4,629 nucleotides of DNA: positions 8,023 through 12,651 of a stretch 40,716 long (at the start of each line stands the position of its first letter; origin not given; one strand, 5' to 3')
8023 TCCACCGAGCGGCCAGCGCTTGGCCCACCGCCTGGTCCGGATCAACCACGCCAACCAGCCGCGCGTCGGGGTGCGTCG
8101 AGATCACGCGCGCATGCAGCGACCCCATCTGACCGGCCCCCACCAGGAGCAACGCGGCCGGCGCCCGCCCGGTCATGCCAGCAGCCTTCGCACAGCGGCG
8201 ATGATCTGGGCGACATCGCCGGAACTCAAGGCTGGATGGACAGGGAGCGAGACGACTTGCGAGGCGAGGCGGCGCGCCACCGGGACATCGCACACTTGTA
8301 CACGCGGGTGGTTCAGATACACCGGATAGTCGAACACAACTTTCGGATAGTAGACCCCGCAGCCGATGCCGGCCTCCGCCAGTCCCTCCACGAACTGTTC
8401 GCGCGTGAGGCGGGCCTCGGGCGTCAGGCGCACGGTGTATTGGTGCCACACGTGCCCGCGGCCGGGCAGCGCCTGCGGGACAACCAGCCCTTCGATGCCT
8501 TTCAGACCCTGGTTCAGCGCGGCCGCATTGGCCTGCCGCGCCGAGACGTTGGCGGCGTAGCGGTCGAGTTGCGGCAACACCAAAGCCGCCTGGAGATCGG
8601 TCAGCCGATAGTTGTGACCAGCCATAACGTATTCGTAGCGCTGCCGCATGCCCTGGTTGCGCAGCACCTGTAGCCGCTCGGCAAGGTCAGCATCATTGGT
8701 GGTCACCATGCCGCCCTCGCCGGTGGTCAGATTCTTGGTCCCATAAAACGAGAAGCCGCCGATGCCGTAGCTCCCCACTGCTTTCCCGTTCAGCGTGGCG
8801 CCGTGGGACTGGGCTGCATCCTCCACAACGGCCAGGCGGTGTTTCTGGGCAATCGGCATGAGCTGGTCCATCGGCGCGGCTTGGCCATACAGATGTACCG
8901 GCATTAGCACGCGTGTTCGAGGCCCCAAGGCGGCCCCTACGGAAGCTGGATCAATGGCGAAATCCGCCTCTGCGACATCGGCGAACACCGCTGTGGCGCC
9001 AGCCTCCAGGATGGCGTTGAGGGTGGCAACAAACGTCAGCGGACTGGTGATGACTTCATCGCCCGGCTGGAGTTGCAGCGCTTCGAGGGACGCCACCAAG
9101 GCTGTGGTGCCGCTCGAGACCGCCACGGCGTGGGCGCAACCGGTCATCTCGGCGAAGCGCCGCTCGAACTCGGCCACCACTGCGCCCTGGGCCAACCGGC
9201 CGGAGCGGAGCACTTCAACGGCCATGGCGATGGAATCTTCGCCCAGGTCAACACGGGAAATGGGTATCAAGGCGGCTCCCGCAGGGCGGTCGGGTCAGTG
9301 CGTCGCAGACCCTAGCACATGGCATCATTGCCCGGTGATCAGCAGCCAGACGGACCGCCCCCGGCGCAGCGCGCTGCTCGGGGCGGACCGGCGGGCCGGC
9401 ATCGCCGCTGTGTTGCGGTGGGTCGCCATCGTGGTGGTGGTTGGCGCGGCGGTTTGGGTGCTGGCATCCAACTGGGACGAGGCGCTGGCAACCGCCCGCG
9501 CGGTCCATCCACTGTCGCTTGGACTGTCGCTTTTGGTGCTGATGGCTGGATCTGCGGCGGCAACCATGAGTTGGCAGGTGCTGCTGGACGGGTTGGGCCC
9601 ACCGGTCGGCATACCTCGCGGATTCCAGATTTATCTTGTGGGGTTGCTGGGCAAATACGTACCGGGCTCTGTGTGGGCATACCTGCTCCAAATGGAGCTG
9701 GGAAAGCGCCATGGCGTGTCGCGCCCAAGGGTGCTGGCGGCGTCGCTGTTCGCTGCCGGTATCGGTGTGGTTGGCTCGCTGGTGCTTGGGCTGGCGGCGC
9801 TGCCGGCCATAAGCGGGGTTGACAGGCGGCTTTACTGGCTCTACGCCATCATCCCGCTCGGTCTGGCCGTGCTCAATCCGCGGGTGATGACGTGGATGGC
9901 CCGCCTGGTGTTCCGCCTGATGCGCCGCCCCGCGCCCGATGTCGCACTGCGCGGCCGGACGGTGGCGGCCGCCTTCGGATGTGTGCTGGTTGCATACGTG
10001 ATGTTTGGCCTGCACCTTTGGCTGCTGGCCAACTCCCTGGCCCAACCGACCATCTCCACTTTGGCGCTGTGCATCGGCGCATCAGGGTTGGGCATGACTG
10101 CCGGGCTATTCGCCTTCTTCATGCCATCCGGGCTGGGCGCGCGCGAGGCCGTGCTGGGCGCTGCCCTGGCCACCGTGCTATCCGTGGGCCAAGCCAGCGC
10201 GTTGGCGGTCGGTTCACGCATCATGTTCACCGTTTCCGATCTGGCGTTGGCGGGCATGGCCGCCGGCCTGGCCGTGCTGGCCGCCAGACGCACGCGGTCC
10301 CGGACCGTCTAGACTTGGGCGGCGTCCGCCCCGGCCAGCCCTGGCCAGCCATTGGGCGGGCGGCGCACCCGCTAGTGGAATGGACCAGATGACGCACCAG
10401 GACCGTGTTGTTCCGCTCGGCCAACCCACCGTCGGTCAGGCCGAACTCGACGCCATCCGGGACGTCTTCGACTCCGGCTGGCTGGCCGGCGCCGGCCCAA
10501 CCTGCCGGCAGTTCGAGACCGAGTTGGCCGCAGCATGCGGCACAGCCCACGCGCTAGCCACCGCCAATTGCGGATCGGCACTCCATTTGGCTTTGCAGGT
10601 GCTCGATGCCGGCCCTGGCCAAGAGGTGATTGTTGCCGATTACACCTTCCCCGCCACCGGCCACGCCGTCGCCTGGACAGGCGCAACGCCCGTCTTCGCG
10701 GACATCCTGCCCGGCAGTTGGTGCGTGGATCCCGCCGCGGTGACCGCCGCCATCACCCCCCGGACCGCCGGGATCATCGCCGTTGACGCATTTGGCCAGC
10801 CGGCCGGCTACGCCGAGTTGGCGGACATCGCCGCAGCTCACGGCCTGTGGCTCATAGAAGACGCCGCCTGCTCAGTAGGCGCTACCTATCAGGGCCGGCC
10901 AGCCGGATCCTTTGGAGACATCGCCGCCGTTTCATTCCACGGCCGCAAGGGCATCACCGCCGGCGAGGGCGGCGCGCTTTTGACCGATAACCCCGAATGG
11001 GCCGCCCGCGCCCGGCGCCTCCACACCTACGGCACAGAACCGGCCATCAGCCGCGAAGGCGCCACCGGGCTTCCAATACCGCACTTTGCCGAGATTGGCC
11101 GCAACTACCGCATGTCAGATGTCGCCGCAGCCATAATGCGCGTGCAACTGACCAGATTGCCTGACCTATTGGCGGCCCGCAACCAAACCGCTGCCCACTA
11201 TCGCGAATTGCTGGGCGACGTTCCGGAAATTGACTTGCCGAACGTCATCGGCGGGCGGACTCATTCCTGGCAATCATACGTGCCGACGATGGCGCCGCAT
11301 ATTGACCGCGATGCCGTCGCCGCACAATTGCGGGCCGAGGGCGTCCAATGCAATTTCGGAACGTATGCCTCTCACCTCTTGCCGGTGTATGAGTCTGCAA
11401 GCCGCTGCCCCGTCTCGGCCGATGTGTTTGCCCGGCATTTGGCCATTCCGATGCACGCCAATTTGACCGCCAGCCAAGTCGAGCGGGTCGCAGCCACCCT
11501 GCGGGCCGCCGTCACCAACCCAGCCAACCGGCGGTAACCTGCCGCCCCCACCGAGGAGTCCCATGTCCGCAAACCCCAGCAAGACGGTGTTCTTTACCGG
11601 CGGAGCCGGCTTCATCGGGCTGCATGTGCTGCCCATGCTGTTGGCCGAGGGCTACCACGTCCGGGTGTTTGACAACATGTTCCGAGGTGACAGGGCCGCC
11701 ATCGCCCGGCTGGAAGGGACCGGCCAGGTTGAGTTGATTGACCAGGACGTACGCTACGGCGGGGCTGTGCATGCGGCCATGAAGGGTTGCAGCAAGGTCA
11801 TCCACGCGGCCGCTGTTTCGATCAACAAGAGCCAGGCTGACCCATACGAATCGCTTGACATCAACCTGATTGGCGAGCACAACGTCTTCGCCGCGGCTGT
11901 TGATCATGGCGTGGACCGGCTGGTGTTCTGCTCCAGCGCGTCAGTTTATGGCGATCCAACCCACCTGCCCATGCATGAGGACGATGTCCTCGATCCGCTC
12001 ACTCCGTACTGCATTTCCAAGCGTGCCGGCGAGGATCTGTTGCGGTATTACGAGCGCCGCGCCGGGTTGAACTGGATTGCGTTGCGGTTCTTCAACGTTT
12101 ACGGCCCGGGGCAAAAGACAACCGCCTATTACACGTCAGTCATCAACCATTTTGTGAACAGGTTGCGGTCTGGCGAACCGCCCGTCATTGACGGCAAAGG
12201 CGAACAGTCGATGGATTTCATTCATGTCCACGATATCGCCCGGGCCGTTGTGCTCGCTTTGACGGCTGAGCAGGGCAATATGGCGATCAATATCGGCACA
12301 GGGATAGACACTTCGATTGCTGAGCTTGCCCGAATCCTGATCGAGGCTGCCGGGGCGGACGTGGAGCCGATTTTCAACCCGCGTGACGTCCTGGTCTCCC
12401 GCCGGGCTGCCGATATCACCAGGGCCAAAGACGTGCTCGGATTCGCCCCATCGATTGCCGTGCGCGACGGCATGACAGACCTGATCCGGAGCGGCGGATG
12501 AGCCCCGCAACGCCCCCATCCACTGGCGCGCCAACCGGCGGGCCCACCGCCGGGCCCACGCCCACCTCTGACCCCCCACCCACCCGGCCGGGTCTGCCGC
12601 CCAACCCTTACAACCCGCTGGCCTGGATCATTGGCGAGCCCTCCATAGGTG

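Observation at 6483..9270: An LpxA-family acyltransferase is translationally coupled to GnnA/GnnB-like enzymes in a mycothiol-encoding (actinobacterial) genome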

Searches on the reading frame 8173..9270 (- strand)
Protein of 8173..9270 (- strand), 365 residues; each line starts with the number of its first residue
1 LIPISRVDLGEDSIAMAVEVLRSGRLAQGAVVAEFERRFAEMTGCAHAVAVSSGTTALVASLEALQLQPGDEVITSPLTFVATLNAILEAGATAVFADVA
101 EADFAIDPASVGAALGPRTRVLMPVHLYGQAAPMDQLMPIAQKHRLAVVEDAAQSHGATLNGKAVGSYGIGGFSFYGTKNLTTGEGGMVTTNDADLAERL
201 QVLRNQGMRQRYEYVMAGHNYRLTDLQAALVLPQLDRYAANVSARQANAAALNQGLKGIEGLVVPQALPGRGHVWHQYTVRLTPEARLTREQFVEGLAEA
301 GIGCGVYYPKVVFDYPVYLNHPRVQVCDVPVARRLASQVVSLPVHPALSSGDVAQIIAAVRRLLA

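Call 3: search_protein_families(library=pfam, proteins=[window:8173-9270:-], max_evalue=0.01)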
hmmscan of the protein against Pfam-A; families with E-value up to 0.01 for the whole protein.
window:8173-9270:- (365 aa): 5 families
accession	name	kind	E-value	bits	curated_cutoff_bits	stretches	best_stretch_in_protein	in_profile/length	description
PF01041.23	DegT_DnrJ_EryC1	-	2.3e-117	392.7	19.8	1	9-361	3-360/360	DegT/DnrJ/EryC1/StrS aminotransferase family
PF00155.27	Aminotran_1_2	-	1.1e-06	28.5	19.7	1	32-158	44-192/361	Aminotransferase class I and II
PF01212.27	Beta_elim_lyase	-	3.6e-06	26.9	27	1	29-262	31-271/288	Beta-eliminating lyase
PF01053.26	Cys_Met_Meta_PP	-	1.3e-05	24.4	27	1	33-149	55-171/381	Cys/Met metabolism PLP-dependent enzyme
PF00266.25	Aminotran_5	-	3.8e-05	23.3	21.5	1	35-157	48-181/371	Aminotransferase class-V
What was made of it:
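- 8173..9270 (-): DegT/DnrJ/EryC1-family PLP aminotransferase (365 aa). Proposed UDP-3-keto-GlcNAc 3-aminotransferase, the GnnB/WbpE-like step. Pfam PF01041 scores 392.7 bits (call 3).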

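Call 4: search_protein_families(library=ncbifam, proteins=[window:8173-9270:-], max_evalue=0.01)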
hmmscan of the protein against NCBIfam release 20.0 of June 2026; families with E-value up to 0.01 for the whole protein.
window:8173-9270:- (365 aa): 35 families (the best 25 are shown)
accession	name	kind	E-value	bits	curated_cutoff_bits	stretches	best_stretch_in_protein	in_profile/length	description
TIGR03588.1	PseC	equivalog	3e-87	293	423.5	1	1-363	1-379/380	UDP-4-amino-4,6-dideoxy-N-acetyl-beta-L-altrosamine transaminase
NF008658.2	PRK11658.1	equivalog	7.8e-74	248.6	631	1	2-364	5-377/379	UDP-4-amino-4-deoxy-L-arabinose aminotransferase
TIGR04181.1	NHT_00031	hypoth_equivalog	3.9e-66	223.3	420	1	8-343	7-357/359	LegC family aminotransferase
NF008687.0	PRK11706.1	equivalog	1.9e-59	201.4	375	1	3-363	3-373/375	dTDP-4-amino-4,6-dideoxygalactose transaminase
TIGR04427.1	PLP_DesI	equivalog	1.1e-57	195.9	650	1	28-361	50-380/390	dTDP-4-dehydro-6-deoxyglucose aminotransferase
NF011936.0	PRK15407.1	equivalog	1.4e-56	192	423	2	5-207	40-251/440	lipopolysaccharide biosynthesis protein RfbH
TIGR02379.1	ECA_wecE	subfamily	1.2e-47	162.5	434.85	1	18-362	18-373/376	dTDP-4-amino-4,6-dideoxy-D-glucose transaminase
NF005695.0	PRK07503.1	equivalog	4.9e-10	38.6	666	1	32-224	67-255/403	methionine gamma-lyase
NF006488.0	PRK08912.1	equivalog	6.5e-09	35.2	498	1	31-155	71-190/387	aminotransferase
NF006569.0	PRK09082.1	subfamily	4.6e-08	32.6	420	1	30-151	75-202/386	methionine aminotransferase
NF004770.0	PRK06108.1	subfamily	5e-07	28.9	422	1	30-123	81-175/396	pyridoxal phosphate-dependent aminotransferase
TIGR01328.1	met_gam_lyase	equivalog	6.9e-07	28.5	549.7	1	31-252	60-270/391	methionine gamma-lyase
NF040779.1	Sec_lyase_SclA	exception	5.5e-06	25.5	525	1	38-193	54-214/378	selenocysteine lyase SclA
TIGR01325.1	O_suc_HS_sulf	equivalog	6.2e-06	25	510.05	1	30-141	54-159/380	O-succinylhomoserine sulfhydrylase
NF006003.0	PRK08133.1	equivalog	8.5e-06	24.7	522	1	31-148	67-178/396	O-succinylhomoserine sulfhydrylase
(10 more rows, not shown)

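Call 35: search_solved_structures(query=window:8173-9270:-, max_evalue=1e-30, show_alignments=0)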
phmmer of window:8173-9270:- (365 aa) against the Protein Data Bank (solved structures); distinct sequences matched with E-value up to 1e-30: 48.
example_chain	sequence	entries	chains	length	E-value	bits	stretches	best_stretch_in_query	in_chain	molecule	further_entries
3bn1_A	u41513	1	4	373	6.1e-73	249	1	28-364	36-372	Perosamine synthetase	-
3dr7_A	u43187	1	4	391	7.3e-73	248.8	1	28-364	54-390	Putative perosamine synthetase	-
3dr4_A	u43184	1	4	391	5e-72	246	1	28-364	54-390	Putative perosamine synthetase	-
2oga_A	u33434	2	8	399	1.6e-64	221.3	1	12-362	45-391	Transaminase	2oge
7b0d_A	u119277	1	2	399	4.4e-63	216.6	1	16-357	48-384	Glutamine--scyllo-inositol transaminase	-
4lc3_A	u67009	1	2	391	1.3e-59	205.3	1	2-363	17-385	Putative UDP-4-amino-4-deoxy-l-arabinose--oxoglutarate aminotransferase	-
3nyu_A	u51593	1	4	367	4.2e-57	197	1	18-362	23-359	Aminotransferase WbpE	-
3nu7_A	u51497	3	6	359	7.5e-57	196.1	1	18-360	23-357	Aminotransferase WbpE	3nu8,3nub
8sng_A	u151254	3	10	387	1.1e-56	195.6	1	2-363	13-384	UDP-4-amino-4-deoxy-L-arabinose--oxoglutarate aminotransferase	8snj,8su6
3nys_A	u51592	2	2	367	2.9e-56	194.2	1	18-362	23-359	Aminotransferase WbpE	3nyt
1mdo_A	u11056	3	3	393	1.8e-53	185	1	2-363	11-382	ArnB aminotransferase | UDP-4-amino-4-deoxy-L-arabinose--oxoglutarate aminotransferase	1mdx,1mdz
4oca_A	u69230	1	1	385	1.3e-52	182.2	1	2-363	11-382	UDP-4-amino-4-deoxy-L-arabinose--oxoglutarate aminotransferase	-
3uwc_A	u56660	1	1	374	3.4e-52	180.8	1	19-362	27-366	Nucleotide-sugar aminotransferase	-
7b0m_AAA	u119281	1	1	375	6.7e-52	179.9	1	28-321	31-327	Sugar aminotransferase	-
3frk_A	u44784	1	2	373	2.3e-51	178.1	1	31-358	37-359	QdtB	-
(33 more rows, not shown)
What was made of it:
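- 8173..9270 (-): PDB hits include WbpE at 197 bits (call 35).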

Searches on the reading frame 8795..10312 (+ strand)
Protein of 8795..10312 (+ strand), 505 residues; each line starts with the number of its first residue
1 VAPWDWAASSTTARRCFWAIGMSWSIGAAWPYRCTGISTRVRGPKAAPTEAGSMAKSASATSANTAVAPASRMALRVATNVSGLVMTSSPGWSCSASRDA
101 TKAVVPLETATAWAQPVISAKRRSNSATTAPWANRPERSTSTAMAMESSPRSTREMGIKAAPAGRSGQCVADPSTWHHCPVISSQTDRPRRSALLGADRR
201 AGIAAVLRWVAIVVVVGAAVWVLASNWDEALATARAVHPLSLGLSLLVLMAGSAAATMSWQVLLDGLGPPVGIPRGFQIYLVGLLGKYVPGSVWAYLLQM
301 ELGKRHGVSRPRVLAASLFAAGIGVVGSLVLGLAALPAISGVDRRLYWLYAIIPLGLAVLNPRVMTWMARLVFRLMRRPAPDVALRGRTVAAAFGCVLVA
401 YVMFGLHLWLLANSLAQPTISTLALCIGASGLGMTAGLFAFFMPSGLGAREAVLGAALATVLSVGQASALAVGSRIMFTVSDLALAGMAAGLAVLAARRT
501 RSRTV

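Call 9: search_protein_families(library=pfam, proteins=[window:8795-10312:+], max_evalue=0.001)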
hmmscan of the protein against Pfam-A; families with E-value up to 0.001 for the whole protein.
window:8795-10312:+ (505 aa): 1 family
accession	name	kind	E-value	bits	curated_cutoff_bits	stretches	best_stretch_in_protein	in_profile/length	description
PF03706.18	LPG_synthase_TM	-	5.7e-10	39.6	33.4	1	209-476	2-292/302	Lysylphosphatidylglycerol synthase TM region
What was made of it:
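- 9335..10312 (+): PF03706 (LPG_synthase_TM, flippase-like) membrane protein, transcribed divergently from the DegT gene. The start is uncertain; GTG 9335 fits the length of homologues. Pfam PF03706 scores 39.6 bits (call 9).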

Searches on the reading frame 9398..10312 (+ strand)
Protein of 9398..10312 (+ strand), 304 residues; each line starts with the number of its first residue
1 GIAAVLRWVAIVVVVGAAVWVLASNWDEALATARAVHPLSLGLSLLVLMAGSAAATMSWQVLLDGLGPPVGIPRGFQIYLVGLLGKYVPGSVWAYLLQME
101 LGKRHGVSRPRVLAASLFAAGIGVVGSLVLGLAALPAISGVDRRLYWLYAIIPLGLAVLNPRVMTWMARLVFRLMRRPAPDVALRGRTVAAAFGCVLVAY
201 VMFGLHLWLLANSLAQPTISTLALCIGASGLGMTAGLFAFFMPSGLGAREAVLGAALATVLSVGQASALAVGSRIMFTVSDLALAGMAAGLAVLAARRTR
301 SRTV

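Call 37: search_protein_families(library=ncbifam, proteins=[window:9398-10312:+], max_evalue=0.00001)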
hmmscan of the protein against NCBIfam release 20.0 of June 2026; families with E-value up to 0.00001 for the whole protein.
window:9398-10312:+ (304 aa): 0 families

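Call 67: search_solved_structures(query=window:9398-10312:+, max_evalue=1)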
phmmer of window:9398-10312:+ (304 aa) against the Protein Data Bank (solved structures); distinct sequences matched with E-value up to 1: 0.

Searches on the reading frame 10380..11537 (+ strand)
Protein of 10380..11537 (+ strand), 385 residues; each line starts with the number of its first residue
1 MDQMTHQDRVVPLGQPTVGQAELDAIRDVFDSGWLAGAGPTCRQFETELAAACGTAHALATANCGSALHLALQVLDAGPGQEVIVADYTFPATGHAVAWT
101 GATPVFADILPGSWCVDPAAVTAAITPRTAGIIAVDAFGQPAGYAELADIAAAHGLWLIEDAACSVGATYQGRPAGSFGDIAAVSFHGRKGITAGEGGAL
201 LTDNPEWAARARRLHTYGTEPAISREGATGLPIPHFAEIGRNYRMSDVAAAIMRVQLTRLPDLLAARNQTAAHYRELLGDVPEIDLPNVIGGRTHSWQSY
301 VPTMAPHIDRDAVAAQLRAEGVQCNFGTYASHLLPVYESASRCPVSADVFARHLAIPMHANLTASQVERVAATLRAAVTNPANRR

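Call 9: search_protein_families(library=pfam, proteins=[window:10380-11537:+], max_evalue=0.001)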
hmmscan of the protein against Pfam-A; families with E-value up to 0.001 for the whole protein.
window:10380-11537:+ (385 aa): 3 families
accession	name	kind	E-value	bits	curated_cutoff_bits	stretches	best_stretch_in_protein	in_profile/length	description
PF01041.23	DegT_DnrJ_EryC1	-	2.6e-103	346.5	19.8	1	19-374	4-359/360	DegT/DnrJ/EryC1/StrS aminotransferase family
PF00155.27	Aminotran_1_2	-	5.3e-05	23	19.7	1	43-166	45-190/361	Aminotransferase class I and II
PF01212.27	Beta_elim_lyase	-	0.00071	19.4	27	0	37-222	29-215/288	Beta-eliminating lyase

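Call 37: search_protein_families(library=ncbifam, proteins=[window:10380-11537:+], max_evalue=0.00001)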
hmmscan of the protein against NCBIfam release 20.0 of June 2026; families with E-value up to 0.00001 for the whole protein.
window:10380-11537:+ (385 aa): 8 families
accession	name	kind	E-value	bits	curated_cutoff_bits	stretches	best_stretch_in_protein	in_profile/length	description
TIGR03588.1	PseC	equivalog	1.2e-70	238.4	423.5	1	11-376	2-378/380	UDP-4-amino-4,6-dideoxy-N-acetyl-beta-L-altrosamine transaminase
TIGR04427.1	PLP_DesI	equivalog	3.3e-66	224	650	1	11-380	21-385/390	dTDP-4-dehydro-6-deoxyglucose aminotransferase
TIGR04181.1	NHT_00031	hypoth_equivalog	8.1e-64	215.7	420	1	11-357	1-357/359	LegC family aminotransferase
NF008687.0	PRK11706.1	equivalog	1.3e-63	215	375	1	11-376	2-372/375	dTDP-4-amino-4,6-dideoxygalactose transaminase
NF008658.2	PRK11658.1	equivalog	2.4e-62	210.8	631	1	10-378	4-377/379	UDP-4-amino-4-deoxy-L-arabinose aminotransferase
TIGR02379.1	ECA_wecE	subfamily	3.8e-51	174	434.85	1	11-375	2-372/376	dTDP-4-amino-4,6-dideoxy-D-glucose transaminase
NF011936.0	PRK15407.1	equivalog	5.4e-42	144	423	2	6-218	32-251/440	lipopolysaccharide biosynthesis protein RfbH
NF004770.0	PRK06108.1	subfamily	1.3e-09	37.4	422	1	51-183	92-231/396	pyridoxal phosphate-dependent aminotransferase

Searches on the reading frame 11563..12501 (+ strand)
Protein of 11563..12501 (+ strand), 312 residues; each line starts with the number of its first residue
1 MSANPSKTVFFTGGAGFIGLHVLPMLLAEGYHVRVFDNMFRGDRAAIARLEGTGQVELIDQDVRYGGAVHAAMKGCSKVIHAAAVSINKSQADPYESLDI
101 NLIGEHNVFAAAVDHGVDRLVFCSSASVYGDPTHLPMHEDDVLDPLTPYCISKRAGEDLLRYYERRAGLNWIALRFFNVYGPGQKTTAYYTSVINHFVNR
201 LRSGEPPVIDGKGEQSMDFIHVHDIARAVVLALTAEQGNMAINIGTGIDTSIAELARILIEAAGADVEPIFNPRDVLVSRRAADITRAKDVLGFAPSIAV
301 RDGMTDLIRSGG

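Call 9: search_protein_families(library=pfam, proteins=[window:11563-12501:+], max_evalue=0.001)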
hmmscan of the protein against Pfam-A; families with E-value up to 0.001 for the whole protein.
window:11563-12501:+ (312 aa): 8 families
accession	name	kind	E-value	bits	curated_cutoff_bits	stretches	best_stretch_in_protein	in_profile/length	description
PF01370.27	Epimerase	-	1.3e-53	182.4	20.9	1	11-245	3-240/240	NAD dependent epimerase/dehydratase family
PF16363.11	GDP_Man_Dehyd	-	9.2e-42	144.1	27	1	12-306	3-331/332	GDP-mannose 4,6 dehydratase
PF01073.25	3Beta_HSD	-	4.4e-25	88.7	22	1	12-235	3-231/280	3-beta hydroxysteroid dehydrogenase/isomerase family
PF13460.12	NAD_binding_10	-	8.8e-18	65.2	27.2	1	13-181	1-148/184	NAD(P)H-binding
PF02719.21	Polysacc_synt_2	-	8.5e-11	42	20.2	1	10-267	2-251/293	Polysaccharide biosynthesis protein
PF04321.23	RmlD_sub_bind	-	2.7e-10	40.2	27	1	9-185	3-157/287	RmlD substrate binding domain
PF07993.18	NAD_binding_4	-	1.5e-07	31.3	20.1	1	74-228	87-257/258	Male sterility protein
PF05368.20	NmrA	-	4.2e-05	23.7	27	1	6-125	2-107/298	NmrA-like family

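Call 37: search_protein_families(library=ncbifam, proteins=[window:11563-12501:+], max_evalue=0.00001)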
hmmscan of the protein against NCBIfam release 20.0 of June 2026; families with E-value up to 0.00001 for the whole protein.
window:11563-12501:+ (312 aa): 26 families (the best 25 are shown)
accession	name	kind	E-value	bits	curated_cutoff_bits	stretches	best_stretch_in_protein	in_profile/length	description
TIGR01179.1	galE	equivalog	5.6e-43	147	262.3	1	9-299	2-312/332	UDP-glucose 4-epimerase GalE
TIGR04180.1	EDH_00030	hypoth_equivalog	7.7e-38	130.2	475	1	9-297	1-295/297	NAD-dependent 4,6-dehydratase LegB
TIGR02197.1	heptose_epim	equivalog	9.6e-34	117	274.6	1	11-308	3-310/316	ADP-glyceromanno-heptose 6-epimerase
NF011728.1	PRK15181.1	equivalog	6.4e-33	114.2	760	1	7-306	16-332/348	Vi polysaccharide biosynthesis UDP-N-acetylglucosaminuronic acid C-4 epimerase TviC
TIGR01181.1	dTDP_gluc_dehyt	equivalog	6.5e-32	110.9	365.1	1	9-308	2-308/321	dTDP-glucose 4,6-dehydratase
NF047922.1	GDPFucSynFcl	equivalog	5.3e-27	95.1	500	1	79-306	57-296/308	GDP-L-fucose synthase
NF007956.0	PRK10675.1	subfamily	7.1e-24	84.5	394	1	9-181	3-182/338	UDP-glucose 4-epimerase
TIGR03466.1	HpnA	hypoth_equivalog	1.2e-21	77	367.65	1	8-238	2-223/327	hopanoid-associated sugar epimerase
NF042422.1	oxyalk_red_OleD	equivalog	3.6e-20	72.6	580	1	9-265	3-252/329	2-alkyl-3-oxoalkanoate reductase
NF008360.0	PRK11150.1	equivalog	8.6e-19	67.9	452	1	10-273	3-265/310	ADP-glyceromanno-heptose 6-epimerase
NF043036.1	ErythonDh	equivalog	3.2e-16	59.5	325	1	9-267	3-270/321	D-erythronate dehydrogenase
NF041293.1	G6PDh_Azf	equivalog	4.1e-16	59.2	400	1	7-179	3-182/252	NAD-dependent glucose-6-phosphate dehydrogenase Azf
NF042423.1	oxyalk_red_Shew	equivalog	1.5e-15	57.1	580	1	6-234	8-222/331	2-alkyl-3-oxoalkanoate reductase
NF052578.1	StrlDmthSdmBMthl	equivalog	4.5e-14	52.9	600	1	8-292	2-269/328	sterol demethylase protein SdmB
NF007490.0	PRK10084.1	subfamily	2.7e-12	46.3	649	1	9-246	3-260/361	dTDP-glucose 4,6-dehydratase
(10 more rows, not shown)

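Call 71: search_solved_structures(query=window:11563-12501:+, max_evalue=1e-20)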
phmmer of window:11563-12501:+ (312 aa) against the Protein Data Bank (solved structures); distinct sequences matched with E-value up to 1e-20: 46.
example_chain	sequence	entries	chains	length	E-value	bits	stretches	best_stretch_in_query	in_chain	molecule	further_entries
6wjb_A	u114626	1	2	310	1.8e-45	158.9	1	7-306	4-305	NAD-dependent epimerase/dehydratase family protein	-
6wj9_A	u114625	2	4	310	1.7e-44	155.6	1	7-306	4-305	NAD-dependent epimerase/dehydratase family protein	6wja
4zrm_A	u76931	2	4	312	9.2e-43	150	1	8-305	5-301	UDP-glucose 4-epimerase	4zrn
6dnt_A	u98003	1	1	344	2.7e-40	141.9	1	6-296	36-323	NAD-dependent epimerase/dehydratase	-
6kv9_A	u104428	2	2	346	6.4e-38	134.1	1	9-306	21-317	MoeE5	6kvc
7ys8_A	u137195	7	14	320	2.4e-36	128.9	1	10-305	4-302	UDP-glucose 4-epimerase | UDP-glucose 4-epimerase along with EC 5.1.3.2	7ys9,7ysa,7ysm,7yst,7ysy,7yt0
10ke_A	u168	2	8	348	2.9e-35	125.3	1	3-303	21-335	Capsular polysaccharide biosynthesis protein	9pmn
3ruc_A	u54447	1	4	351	2.4e-34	122.3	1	7-304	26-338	WbgU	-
3ru9_A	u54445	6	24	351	2.8e-34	122.1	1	7-304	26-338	WbgU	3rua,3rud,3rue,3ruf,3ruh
3ru7_A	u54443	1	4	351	2.8e-34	122.1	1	7-304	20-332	WbgU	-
3lu1_A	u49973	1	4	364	3.2e-34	121.9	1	7-304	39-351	WbgU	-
1sb8_A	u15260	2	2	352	1e-33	120.2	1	7-304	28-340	wbpP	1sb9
2p5u_A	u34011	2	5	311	5.3e-33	117.9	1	9-275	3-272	UDP-glucose 4-epimerase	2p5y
4gll_A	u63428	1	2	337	1.8e-31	112.9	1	7-308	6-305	UDP-glucuronic acid decarboxylase 1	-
2b69_A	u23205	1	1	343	1.8e-31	112.8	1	6-308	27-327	UDP-glucuronate decarboxylase 1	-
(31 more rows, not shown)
